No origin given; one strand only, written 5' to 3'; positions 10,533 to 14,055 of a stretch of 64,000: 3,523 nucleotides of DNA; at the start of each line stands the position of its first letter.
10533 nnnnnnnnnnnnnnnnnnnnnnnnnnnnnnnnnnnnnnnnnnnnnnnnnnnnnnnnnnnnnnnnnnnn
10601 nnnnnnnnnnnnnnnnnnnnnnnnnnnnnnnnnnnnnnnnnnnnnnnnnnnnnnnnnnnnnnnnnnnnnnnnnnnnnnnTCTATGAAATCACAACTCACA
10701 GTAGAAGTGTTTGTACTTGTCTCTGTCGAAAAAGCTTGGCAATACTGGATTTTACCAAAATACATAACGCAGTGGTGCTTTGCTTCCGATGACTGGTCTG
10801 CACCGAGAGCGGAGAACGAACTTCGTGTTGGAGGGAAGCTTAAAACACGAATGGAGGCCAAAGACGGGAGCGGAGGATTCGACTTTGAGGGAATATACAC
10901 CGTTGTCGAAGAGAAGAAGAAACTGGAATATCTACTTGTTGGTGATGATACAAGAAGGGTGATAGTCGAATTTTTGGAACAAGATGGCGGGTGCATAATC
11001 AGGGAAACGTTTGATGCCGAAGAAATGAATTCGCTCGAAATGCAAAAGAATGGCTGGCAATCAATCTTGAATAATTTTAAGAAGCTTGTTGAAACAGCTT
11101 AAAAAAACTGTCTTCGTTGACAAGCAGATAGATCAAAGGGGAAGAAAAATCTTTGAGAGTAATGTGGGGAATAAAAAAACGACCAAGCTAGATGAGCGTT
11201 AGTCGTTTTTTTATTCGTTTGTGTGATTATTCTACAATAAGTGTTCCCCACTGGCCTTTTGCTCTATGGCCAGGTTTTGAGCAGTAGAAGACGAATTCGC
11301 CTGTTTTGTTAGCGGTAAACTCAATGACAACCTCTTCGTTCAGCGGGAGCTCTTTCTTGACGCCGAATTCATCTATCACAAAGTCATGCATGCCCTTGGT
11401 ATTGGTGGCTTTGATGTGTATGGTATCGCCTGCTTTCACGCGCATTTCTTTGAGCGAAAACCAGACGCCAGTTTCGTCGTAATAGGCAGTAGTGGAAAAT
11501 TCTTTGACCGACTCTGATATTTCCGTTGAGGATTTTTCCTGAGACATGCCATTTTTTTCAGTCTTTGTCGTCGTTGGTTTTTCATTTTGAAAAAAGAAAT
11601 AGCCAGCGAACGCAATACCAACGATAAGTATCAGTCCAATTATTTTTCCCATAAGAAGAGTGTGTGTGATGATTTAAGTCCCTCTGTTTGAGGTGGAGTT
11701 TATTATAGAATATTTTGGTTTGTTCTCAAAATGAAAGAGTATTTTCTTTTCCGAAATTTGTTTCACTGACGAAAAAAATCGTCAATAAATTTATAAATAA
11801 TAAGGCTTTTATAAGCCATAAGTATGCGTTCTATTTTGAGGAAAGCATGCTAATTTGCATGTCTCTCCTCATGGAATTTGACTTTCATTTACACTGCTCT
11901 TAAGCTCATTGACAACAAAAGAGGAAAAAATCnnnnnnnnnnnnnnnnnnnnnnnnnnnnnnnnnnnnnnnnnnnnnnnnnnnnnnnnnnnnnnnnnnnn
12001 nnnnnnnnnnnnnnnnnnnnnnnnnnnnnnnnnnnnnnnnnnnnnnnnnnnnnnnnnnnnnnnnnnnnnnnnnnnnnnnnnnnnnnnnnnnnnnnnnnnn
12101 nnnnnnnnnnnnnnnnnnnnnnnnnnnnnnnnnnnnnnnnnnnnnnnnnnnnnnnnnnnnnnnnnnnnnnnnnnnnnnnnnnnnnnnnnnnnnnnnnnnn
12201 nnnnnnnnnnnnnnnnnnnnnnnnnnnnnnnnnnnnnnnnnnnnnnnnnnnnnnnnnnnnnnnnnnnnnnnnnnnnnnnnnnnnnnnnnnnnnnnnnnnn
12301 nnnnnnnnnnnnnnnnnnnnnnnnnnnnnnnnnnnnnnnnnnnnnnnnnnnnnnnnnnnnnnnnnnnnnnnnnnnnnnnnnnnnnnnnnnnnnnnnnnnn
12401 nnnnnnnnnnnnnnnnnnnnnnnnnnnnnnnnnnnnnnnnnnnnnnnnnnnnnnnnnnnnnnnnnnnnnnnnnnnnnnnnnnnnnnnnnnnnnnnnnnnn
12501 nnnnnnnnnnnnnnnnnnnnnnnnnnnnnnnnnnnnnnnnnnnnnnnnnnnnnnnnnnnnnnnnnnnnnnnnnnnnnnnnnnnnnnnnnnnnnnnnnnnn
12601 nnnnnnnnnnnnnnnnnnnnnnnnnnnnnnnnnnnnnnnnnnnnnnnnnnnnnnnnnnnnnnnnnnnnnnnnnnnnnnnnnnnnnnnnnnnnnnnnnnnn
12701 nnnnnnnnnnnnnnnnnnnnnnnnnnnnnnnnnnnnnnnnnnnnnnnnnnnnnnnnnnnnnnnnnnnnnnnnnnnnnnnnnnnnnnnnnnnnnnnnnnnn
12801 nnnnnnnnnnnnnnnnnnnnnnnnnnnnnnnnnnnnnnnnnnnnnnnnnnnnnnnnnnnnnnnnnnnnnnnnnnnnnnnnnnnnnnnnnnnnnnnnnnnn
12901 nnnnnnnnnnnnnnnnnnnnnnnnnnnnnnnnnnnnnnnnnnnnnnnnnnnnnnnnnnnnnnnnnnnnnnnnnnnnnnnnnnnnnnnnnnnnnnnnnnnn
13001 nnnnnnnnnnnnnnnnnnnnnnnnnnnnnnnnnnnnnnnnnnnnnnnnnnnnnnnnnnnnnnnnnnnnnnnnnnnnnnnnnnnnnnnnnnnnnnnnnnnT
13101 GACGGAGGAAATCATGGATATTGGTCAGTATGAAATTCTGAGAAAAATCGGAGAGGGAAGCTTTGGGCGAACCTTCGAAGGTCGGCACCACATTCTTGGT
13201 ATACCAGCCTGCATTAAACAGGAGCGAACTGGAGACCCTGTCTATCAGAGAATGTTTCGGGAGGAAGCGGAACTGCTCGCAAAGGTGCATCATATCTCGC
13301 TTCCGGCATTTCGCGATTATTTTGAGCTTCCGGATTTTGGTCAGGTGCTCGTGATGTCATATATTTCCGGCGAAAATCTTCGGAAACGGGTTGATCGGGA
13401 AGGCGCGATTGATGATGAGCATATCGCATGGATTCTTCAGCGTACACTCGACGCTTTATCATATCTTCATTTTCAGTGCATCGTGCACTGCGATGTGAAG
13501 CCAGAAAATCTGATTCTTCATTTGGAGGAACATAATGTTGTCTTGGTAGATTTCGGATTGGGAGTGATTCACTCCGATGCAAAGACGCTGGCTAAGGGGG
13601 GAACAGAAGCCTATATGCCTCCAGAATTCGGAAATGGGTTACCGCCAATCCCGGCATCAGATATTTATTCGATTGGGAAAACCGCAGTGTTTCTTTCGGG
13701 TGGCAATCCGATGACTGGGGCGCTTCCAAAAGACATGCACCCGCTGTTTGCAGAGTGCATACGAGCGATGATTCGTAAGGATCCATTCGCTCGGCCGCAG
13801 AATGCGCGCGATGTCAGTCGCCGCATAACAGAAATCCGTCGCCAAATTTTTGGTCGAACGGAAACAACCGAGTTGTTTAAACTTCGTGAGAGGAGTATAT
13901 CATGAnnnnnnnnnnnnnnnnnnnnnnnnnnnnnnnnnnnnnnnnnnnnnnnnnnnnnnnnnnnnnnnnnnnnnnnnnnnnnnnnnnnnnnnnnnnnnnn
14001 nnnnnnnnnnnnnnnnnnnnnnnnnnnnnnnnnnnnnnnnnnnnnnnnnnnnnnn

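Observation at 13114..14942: Translationally coupled Ser/Thr kinase plus vWA (TerY-like) dyad in a GC-rich island, directly behind a coaD-coaE fusion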

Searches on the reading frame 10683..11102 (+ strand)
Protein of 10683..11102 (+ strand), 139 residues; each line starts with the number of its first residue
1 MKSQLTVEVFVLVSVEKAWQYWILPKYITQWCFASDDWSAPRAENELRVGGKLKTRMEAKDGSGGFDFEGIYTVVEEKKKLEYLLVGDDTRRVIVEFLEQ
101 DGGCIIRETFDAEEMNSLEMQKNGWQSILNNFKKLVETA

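Call 3: search_protein_families(library=pfam, proteins=[window:10683-11102:+], max_evalue=0.01)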
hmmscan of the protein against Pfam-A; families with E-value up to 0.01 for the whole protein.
window:10683-11102:+ (139 aa): 1 family
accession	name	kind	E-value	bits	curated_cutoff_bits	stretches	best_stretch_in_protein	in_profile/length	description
PF08327.17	AHSA1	-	7e-18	65.5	22.1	1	13-137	2-125/125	Activator of Hsp90 ATPase homolog 1-like protein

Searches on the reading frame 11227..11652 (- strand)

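Call 3: search_protein_families(library=pfam, proteins=[window:11227-11652:-], max_evalue=0.01)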
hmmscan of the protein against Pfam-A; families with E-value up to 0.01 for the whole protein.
window:11227-11652:- (141 aa): 2 families
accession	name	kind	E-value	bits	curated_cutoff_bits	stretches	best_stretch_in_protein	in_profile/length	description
PF13473.12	Cupredoxin_1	-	9.9e-09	35.6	27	1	65-133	32-100/104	Cupredoxin-like domain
PF00127.26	Copper-bind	-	4.4e-06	27.5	21.2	1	59-141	8-99/99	Copper binding proteins, plastocyanin/azurin family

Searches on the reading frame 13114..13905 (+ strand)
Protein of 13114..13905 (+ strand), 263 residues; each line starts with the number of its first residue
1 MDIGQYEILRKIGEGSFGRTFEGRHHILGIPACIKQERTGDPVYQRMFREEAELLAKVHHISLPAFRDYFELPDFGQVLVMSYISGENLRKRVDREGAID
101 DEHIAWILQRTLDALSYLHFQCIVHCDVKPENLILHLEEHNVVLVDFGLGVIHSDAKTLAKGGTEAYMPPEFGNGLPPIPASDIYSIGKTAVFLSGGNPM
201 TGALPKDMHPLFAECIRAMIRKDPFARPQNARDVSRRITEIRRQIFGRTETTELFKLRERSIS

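Call 3: search_protein_families(library=pfam, proteins=[window:13114-13905:+], max_evalue=0.01)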
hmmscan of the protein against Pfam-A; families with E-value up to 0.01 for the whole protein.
window:13114-13905:+ (263 aa): 5 families
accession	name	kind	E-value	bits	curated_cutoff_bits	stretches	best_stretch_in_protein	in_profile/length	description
PF00069.31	Pkinase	-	6.9e-33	114.6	31.7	1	6-201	1-197/263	Protein kinase domain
PF07714.23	PK_Tyr_Ser-Thr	-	2.2e-15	57.1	23.1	1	8-209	3-214/258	Protein tyrosine and serine/threonine kinase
PF01636.29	APH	-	1.4e-06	28.7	23.2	1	42-149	91-196/239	Phosphotransferase enzyme family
PF03109.22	ABC1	-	3.2e-05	23.7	22.9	1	77-149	143-213/244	ABC1 atypical kinase-like domain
PF01163.29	RIO1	-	0.00066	19.8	22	1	77-154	81-155/187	RIO domain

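Call 5: search_protein_families(library=padloc, proteins=[window:13114-13905:+], max_evalue=1)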
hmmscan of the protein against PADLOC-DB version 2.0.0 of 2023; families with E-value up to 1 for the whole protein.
window:13114-13905:+ (263 aa): 36 families (the best 25 are shown)
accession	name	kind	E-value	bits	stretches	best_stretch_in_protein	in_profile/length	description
PDLC04138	mad6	-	1.8e-40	137.5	1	4-215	51-288/659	mads_6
PDLC04044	PD-T4-6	-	6.2e-38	128.9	1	5-245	33-296/372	-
PDLC04042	PD-T4-6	-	4.3e-34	116.5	1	4-189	9-200/292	-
PDLC04045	PD-T4-6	-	1.2e-32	111.3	1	5-199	34-245/350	-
PDLC04047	PD-T4-6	-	1.4e-31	107.8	1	4-203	10-215/327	-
PDLC04053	PD-T4-6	-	1.5e-31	108.1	1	3-190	8-200/311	-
PDLC04062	PD-T4-6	-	4.4e-29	99.8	1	5-195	33-232/450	-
PDLC04054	PD-T4-6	-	1e-28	98.8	2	4-203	11-216/347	-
PDLC04039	PD-T4-6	-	3.4e-26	90.2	1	3-191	13-205/458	-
PDLC04060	PD-T4-6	-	2e-25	87.7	1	4-189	8-197/486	-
PDLC04051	PD-T4-6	-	3.8e-24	83.5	1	4-197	32-237/476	-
PDLC04043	PD-T4-6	-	8.2e-23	79.2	1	3-203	14-220/452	-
PDLC04061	PD-T4-6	-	1.5e-22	78.8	1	4-189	16-211/510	-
PDLC03920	MkoA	-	3.1e-22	76.8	1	37-247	44-283/1112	-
PDLC04050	PD-T4-6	-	2.5e-21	74.2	1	3-201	62-267/480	-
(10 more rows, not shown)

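Call 6: search_protein_families(library=ncbifam, proteins=[window:13114-13905:+], max_evalue=1)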
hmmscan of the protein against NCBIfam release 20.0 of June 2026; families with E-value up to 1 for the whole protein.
window:13114-13905:+ (263 aa): 20 families
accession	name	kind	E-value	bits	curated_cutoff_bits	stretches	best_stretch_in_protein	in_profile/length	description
NF033483.0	PknB_PASTA_kin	equivalog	8.2e-29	101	450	1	4-188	7-195/563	Stk1 family PASTA domain-containing Ser/Thr kinase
NF047741.1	antiphage_MADS6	equivalog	7.1e-24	84.3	460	2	3-119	493-608/612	methylation-associated defense system protein kinase MAD6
TIGR03903.1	TOMM_kin_cyc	equivalog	4.1e-18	64.7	705.75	1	46-203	23-192/1267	TOMM system kinase/cyclase fusion protein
NF038150.1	lanthi_synth_IV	equivalog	5e-18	64.8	650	1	37-222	229-421/851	class IV lanthionine synthetase LanL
NF052427.1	StpK7MSMEG_1200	equivalog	4e-15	55.3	900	1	3-188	6-196/601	serine/threonine protein kinase StpK7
NF033442.0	BREX_PglW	equivalog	8.4e-13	46.9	990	1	4-174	512-681/1391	BREX system serine/threonine kinase PglW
TIGR03724.2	arch_bud32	equivalog_domain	2.9e-11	43.2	125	1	48-158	40-139/193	KEOPS complex kinase/ATPase Bud32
NF053615.1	SerThrKinAfsKStmc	equivalog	5.4e-11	41.9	1300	1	3-207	12-220/809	protein serine/threonine kinase AfsK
NF011463.0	PRK14879.1-4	equivalog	2.3e-10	40.3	188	1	49-156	66-166/237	Kae1-associated kinase Bud32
NF043056.1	T4SS_LegK1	equivalog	1.6e-09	36.9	550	1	122-190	209-279/516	Dot/Icm T4SS effector kinase LegK1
NF011460.0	PRK14879.1-1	equivalog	1.1e-08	34.5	199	1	76-159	85-166/232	Kae1-associated kinase Bud32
NF038151.1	lanthi_synth_III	equivalog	1.6e-08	33.5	575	1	48-204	270-432/833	class III lanthionine synthetase LanKC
NF058632.1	SerThrKinPrkT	equivalog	4.1e-08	32.6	280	1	79-148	97-163/322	serine/threonine protein kinase PrkT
NF007174.0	PRK09605.1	equivalog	1.1e-07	30.7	447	1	45-155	380-478/535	bifunctional N(6)-L-threonylcarbamoyladenine synthase/serine/threonine protein kinase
NF009651.0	PRK13184.1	equivalog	2.4e-07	29.1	839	1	3-153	1-163/932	serine/threonine-protein kinase PknD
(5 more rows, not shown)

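Call 7: search_protein_families(library=phrogs, proteins=[window:13114-13905:+], max_evalue=1)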
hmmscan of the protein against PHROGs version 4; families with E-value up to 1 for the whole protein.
window:13114-13905:+ (263 aa): 5 families
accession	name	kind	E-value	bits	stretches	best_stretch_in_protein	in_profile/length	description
phrog_2361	-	other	1e-30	108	1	3-242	12-270/415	serine-threonine kinase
phrog_3043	-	other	5.9e-11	43.2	1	98-190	198-294/376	kinase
phrog_3297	-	other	0.0011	19.8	1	109-157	72-119/160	kinase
phrog_4972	-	unknown function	0.056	13.3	1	98-199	214-319/501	-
phrog_14300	-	unknown function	0.17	12.4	1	97-151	213-265/290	-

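Call 91: search_solved_structures(query=window:13114-13905:+, max_evalue=1e-10)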
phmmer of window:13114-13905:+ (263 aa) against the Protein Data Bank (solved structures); distinct sequences matched with E-value up to 1e-10: 618 (the best 60 are shown).
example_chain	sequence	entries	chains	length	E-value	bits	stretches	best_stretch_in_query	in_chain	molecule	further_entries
4af3_A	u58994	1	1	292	3.4e-21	79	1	3-234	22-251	AURORA KINASE B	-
4ow8_A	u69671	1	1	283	7.1e-21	78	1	4-202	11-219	Serine/threonine-protein kinase PknA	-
9tmq_A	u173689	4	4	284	7.2e-21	77.9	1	4-202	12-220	Serine/threonine-protein kinase PknA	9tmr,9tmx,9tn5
6gr8_A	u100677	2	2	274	7.4e-21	77.9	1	3-239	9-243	Aurora kinase C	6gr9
6b2q_A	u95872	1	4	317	1e-20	77.4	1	4-202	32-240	Serine/threonine-protein kinase PknA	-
4x3f_A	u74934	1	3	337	1.3e-20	77.1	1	4-202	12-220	Serine/threonine-protein kinase PknA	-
9esa_AAA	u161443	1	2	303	1.3e-20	77.1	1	3-239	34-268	Aurora kinase C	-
6qp5_A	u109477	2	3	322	3.1e-19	72.6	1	45-219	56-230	Calcium/calmodulin-dependent protein kinase type 1D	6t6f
2jc6_A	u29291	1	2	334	3.5e-19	72.4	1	45-219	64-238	CALCIUM/CALMODULIN-DEPENDENT PROTEIN KINASE TYPE 1D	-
2jam_A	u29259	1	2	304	4.7e-19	72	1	9-199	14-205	CALCIUM/CALMODULIN-DEPENDENT PROTEIN KINASE TYPE 1G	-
6t28_AAA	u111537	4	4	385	5.2e-19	71.8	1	45-219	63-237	Calcium/calmodulin-dependent protein kinase type 1D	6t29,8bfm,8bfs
8a5j_A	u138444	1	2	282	8.2e-19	71.2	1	6-215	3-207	Serine/threonine-protein kinase 4 37kDa subunit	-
8pav_A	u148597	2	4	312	9.8e-19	70.9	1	6-215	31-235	Serine/threonine-protein kinase 4 37kDa subunit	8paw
6yat_A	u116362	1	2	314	1e-18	70.9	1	6-215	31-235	Serine/threonine-protein kinase 4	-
3com_A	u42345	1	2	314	1e-18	70.9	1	6-215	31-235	Serine/threonine-protein kinase 4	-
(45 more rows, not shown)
